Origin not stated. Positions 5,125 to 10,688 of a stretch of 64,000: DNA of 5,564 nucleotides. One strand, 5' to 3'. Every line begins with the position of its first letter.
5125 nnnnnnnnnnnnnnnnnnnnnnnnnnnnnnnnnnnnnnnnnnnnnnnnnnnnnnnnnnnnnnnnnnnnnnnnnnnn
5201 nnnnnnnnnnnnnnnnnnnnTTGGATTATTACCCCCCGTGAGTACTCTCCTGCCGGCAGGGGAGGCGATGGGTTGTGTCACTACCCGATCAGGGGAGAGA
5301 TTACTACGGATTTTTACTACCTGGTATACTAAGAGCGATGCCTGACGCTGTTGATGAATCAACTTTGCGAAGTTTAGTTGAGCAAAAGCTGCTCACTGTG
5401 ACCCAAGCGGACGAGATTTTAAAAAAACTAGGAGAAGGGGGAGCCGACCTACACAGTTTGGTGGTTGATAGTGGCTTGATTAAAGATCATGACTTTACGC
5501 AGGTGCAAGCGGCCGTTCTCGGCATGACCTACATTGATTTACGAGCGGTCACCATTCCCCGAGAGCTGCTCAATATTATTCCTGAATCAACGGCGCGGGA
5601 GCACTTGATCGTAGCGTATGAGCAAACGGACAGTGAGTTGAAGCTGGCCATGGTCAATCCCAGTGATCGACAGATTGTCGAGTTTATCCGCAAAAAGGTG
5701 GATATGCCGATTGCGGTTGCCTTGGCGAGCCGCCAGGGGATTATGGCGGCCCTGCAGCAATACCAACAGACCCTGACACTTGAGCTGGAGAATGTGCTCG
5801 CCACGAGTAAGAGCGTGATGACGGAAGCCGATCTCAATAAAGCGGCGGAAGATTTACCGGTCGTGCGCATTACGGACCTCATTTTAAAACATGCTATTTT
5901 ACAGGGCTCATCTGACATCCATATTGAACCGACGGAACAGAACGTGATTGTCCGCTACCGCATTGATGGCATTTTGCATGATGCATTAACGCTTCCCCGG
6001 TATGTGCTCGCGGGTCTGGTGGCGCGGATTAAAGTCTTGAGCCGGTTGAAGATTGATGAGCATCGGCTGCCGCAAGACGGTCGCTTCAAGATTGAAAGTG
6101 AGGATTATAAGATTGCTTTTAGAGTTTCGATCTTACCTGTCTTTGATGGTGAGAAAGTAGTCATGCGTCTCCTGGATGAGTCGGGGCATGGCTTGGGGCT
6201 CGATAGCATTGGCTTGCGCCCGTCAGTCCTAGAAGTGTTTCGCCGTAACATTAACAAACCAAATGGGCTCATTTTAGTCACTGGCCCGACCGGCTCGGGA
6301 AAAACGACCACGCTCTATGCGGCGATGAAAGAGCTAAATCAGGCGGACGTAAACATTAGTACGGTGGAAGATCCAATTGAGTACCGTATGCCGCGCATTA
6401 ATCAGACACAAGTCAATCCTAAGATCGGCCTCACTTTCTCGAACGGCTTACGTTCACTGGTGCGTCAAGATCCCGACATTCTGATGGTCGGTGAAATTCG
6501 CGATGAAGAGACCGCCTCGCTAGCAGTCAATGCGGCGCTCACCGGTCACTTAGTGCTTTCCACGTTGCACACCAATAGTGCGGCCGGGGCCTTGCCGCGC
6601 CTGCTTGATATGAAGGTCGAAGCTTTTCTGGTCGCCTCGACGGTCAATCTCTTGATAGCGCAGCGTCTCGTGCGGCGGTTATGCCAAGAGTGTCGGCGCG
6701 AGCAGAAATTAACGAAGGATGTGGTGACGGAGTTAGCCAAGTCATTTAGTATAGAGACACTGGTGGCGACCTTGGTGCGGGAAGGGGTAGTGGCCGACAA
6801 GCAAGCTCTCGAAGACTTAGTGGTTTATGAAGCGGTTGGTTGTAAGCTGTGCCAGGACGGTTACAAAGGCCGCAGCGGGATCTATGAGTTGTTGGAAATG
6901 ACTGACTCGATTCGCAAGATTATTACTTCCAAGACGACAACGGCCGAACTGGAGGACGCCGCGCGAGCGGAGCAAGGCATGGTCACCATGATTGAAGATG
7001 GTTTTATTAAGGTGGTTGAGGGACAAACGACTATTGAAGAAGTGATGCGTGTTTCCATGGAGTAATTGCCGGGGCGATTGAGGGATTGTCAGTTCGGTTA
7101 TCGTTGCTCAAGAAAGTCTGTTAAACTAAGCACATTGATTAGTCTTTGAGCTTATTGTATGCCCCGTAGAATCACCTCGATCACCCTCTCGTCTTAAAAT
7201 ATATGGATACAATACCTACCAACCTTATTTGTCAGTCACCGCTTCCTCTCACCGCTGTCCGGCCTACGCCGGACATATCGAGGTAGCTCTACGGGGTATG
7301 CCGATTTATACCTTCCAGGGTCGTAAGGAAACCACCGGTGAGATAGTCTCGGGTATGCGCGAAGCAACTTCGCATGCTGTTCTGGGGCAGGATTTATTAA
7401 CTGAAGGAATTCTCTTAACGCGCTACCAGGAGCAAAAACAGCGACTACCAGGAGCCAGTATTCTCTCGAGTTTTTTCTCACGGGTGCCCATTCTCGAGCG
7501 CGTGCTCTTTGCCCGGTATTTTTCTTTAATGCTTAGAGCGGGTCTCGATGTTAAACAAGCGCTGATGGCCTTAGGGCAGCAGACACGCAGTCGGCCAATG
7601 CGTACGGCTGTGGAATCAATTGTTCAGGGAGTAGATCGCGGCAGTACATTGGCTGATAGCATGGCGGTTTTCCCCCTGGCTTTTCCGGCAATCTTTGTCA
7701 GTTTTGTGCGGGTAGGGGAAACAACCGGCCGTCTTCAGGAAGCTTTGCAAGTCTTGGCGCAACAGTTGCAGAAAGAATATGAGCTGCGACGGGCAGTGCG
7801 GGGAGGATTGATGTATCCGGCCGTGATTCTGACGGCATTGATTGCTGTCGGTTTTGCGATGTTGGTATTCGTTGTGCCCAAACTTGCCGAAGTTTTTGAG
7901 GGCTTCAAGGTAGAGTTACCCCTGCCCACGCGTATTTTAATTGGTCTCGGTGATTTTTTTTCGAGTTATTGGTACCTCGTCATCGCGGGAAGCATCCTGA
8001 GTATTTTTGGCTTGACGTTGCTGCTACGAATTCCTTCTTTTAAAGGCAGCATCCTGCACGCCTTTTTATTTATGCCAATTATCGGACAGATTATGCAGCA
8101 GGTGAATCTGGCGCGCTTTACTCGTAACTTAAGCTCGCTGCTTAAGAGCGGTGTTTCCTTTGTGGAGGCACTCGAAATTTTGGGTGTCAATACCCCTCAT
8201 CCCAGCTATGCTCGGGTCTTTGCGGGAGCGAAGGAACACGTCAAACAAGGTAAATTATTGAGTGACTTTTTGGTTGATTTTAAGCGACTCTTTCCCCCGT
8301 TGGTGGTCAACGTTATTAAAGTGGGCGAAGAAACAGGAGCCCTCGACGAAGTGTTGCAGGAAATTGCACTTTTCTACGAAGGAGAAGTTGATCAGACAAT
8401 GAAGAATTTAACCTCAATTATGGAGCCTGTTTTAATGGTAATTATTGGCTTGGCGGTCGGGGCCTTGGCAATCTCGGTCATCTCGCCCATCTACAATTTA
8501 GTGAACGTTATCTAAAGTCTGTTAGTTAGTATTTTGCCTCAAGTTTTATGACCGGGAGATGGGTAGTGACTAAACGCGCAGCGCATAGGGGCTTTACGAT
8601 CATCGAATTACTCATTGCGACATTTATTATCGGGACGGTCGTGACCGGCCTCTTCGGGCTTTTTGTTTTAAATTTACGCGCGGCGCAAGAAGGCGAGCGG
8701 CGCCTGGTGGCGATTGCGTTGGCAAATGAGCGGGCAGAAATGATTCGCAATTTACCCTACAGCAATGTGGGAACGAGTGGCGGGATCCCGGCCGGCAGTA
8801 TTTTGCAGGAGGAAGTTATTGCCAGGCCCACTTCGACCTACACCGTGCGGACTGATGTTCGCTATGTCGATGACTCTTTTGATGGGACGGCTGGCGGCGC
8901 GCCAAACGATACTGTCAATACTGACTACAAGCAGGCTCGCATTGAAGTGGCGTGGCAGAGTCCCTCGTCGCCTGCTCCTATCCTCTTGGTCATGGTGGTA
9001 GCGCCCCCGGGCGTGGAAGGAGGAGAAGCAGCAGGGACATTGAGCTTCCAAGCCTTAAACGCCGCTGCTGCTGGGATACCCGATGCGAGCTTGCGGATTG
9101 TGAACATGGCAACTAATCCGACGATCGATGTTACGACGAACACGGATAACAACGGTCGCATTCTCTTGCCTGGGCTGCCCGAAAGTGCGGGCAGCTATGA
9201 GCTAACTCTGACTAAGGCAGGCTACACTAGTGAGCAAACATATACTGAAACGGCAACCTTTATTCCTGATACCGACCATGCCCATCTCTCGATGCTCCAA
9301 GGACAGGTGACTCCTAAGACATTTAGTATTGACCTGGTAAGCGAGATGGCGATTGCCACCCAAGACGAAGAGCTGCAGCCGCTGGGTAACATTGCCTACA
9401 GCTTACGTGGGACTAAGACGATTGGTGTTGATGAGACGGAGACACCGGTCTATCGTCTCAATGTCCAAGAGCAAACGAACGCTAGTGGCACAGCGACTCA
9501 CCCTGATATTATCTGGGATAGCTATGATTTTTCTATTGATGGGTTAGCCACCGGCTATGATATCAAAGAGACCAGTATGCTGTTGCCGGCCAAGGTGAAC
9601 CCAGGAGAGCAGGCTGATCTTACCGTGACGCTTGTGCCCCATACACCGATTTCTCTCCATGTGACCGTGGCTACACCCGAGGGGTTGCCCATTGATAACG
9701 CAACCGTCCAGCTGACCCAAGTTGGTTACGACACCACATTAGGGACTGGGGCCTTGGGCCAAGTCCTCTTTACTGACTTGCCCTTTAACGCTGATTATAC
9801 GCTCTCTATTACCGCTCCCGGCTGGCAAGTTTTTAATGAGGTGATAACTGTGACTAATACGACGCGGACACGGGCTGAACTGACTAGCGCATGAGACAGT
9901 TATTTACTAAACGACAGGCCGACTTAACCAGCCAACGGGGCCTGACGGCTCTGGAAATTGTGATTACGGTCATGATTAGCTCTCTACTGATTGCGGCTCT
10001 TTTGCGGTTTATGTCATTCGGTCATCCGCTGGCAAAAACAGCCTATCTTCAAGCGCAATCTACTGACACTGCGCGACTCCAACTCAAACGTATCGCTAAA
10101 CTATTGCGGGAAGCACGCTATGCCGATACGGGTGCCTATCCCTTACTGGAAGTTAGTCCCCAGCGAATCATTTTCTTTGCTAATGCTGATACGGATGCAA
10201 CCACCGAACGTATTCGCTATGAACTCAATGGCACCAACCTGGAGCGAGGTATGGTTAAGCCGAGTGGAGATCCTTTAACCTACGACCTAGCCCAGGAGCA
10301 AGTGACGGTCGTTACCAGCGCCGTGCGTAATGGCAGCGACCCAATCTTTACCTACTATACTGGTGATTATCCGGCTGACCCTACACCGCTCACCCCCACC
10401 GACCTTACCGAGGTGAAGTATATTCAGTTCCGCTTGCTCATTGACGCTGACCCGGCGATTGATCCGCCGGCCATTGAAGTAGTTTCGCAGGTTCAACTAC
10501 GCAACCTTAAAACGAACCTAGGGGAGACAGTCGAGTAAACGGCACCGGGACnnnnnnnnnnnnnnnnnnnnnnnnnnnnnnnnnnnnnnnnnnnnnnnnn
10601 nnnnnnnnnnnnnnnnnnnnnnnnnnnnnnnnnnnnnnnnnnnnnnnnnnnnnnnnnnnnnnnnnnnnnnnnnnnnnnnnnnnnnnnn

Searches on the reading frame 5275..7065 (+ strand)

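Call 11: search_protein_families(library=pfam, proteins=[window:5275-7065:+], max_evalue=0.01)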
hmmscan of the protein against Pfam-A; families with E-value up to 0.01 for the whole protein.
window:5275-7065:+ (596 aa): 13 families
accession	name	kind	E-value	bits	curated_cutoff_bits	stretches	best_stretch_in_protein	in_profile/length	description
PF00437.27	T2SSE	-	9.4e-130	433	24.9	1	190-592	2-370/370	Type II/IV secretion system protein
PF05157.20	MshEN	-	5.3e-17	62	23.1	1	82-166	1-86/90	MshEN domain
PF25199.1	nSTAND_NTPase5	-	2.6e-05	24.5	34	1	323-374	34-86/145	Novel STAND NTPase 5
PF13401.12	AAA_22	-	8.4e-05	23.3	27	1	329-365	4-40/130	AAA domain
PF13191.12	AAA_16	-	0.00015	22.7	32.6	1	327-378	22-64/167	AAA ATPase domain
PF20720.3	nSTAND3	-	0.0028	17.8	27.2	0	328-367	15-54/155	Novel STAND NTPase 3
PF13604.12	AAA_30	-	0.0031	17.7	27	0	321-360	9-48/191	AAA domain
PF04851.21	ResIII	-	0.0035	17.7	22.5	1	322-357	15-50/164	Type III restriction enzyme, res subunit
PF13476.12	AAA_23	-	0.0039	18.3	27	0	326-349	15-38/201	AAA domain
PF13555.12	AAA_29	-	0.0046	17.1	27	0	329-351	21-43/61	P-loop containing region of AAA domain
PF13662.12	Toprim_4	-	0.005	17.5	25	0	325-364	46-84/85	Toprim domain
PF03266.21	NTPase_1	-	0.0054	17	23.9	0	333-362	2-31/168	NTPase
PF13173.12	AAA_14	-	0.0058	17.1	27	0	331-435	3-98/129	AAA domain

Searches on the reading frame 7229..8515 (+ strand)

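Call 11: search_protein_families(library=pfam, proteins=[window:7229-8515:+], max_evalue=0.01)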
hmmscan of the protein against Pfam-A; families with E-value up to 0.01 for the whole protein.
window:7229-8515:+ (428 aa): 1 family
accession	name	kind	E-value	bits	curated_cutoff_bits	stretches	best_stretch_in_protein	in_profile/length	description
PF00482.28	T2SSF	-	1.4e-56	190.3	25.2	2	94-217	1-125/125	Type II secretion system (T2SS), protein F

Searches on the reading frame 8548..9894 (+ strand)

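Call 11: search_protein_families(library=pfam, proteins=[window:8548-9894:+], max_evalue=0.01)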
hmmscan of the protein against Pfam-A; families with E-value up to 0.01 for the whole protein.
window:8548-9894:+ (448 aa): 3 families
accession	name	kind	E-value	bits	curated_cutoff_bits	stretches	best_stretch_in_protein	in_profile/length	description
PF13620.12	CarboxypepD_reg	-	4e-14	53.2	32.3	2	370-445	2-79/82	Carboxypeptidase regulatory-like domain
PF07963.17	N_methyl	-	8.5e-06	25.6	21.2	1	12-36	3-27/27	Prokaryotic N-terminal methylation motif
PF17802.7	SpaA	-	3.8e-05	24.2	23.1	0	176-230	15-69/91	Prealbumin-like fold domain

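Call 83: search_protein_families(library=ncbifam, proteins=[window:8548-9894:+], max_evalue=0.01)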
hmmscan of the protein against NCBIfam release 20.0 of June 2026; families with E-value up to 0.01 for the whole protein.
window:8548-9894:+ (448 aa): 5 families
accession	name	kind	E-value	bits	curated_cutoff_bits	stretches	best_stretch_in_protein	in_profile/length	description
TIGR02532.1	IV_pilin_GFxxxE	domain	0.00022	20.9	16.3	1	14-34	2-22/24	prepilin-type N-terminal cleavage/methylation domain-containing protein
TIGR02523.1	type_IV_pilV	equivalog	0.00033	21.1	52.2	1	14-68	2-56/139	type IV pilus modification protein PilV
NF041013.1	T4P_ComGE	equivalog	0.0013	18.8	49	1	14-61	4-51/83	competence type IV pilus minor pilin ComGE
TIGR01708.2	typeII_sec_gspH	equivalog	0.0075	16.3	80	0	13-64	1-55/169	type II secretion system minor pseudopilin GspH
NF006453.0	PRK08808.1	equivalog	0.0083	15.2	295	0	10-67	3-56/211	type II secretion system protein J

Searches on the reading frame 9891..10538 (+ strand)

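Call 11: search_protein_families(library=pfam, proteins=[window:9891-10538:+], max_evalue=0.01)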
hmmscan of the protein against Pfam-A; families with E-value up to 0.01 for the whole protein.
window:9891-10538:+ (215 aa): 0 families

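Call 37: search_protein_families(library=pfam, proteins=[window:9891-10538:+], max_evalue=0.01)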
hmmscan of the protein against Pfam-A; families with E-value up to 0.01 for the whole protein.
window:9891-10538:+ (215 aa): 0 families

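Call 83: search_protein_families(library=ncbifam, proteins=[window:9891-10538:+], max_evalue=0.01)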
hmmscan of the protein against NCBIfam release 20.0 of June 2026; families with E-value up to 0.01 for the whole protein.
window:9891-10538:+ (215 aa): 1 family
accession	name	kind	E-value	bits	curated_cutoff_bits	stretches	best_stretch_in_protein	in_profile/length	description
NF007848.0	PRK10557.1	equivalog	0.00081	18.7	120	1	12-78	7-73/192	prepilin peptidase-dependent protein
